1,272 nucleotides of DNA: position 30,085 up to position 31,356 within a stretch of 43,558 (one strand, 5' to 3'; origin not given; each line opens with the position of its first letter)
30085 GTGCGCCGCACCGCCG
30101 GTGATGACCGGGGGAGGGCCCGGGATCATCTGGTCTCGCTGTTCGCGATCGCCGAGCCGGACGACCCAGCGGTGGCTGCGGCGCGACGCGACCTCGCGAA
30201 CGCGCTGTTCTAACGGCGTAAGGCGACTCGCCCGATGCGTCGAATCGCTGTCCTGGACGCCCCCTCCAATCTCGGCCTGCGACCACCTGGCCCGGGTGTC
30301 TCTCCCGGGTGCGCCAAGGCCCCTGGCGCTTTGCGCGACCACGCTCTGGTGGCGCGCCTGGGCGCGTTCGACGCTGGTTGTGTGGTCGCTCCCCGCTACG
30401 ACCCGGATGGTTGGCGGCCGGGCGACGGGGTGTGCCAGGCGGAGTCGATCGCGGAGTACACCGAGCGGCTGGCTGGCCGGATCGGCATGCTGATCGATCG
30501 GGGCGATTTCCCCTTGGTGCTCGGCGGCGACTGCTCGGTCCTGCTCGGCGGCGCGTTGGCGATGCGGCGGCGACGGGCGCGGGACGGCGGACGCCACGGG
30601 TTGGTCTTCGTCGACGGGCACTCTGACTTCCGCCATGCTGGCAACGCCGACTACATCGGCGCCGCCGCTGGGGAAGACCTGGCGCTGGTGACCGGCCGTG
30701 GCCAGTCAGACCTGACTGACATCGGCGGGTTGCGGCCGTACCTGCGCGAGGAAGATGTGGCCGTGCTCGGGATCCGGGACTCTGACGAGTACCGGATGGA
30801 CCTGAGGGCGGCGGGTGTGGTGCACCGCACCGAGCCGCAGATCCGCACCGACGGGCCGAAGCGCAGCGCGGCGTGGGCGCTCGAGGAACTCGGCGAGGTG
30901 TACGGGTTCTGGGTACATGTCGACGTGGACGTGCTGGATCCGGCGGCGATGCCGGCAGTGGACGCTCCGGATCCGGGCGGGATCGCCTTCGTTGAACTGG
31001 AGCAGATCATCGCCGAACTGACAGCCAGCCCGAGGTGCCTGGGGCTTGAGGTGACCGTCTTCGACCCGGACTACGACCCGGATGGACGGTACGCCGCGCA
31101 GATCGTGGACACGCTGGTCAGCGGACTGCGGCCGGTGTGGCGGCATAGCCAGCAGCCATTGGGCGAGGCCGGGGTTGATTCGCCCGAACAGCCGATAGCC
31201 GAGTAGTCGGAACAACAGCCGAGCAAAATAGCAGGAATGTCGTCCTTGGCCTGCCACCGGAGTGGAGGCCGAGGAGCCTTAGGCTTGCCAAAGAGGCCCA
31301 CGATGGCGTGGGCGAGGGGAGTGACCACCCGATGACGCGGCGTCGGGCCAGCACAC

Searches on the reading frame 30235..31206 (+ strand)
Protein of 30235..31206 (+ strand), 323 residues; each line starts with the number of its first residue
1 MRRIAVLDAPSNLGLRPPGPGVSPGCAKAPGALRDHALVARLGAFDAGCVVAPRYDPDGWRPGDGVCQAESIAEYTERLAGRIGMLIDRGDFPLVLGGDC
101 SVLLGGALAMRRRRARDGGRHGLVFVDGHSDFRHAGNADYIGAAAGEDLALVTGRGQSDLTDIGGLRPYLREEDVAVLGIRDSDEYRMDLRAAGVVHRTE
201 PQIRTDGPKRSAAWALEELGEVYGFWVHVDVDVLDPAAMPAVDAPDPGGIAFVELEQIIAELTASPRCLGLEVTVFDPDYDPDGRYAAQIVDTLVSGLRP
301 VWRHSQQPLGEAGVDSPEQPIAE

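Call 78: search_protein_families(library=pfam, proteins=[window:30235-31206:+], max_evalue=0.00001)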
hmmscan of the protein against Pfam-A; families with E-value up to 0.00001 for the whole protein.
window:30235-31206:+ (323 aa): 1 family
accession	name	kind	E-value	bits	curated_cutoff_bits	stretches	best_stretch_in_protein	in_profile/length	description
PF00491.26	Arginase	-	4.5e-28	98.9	22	1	23-293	17-276/280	Arginase family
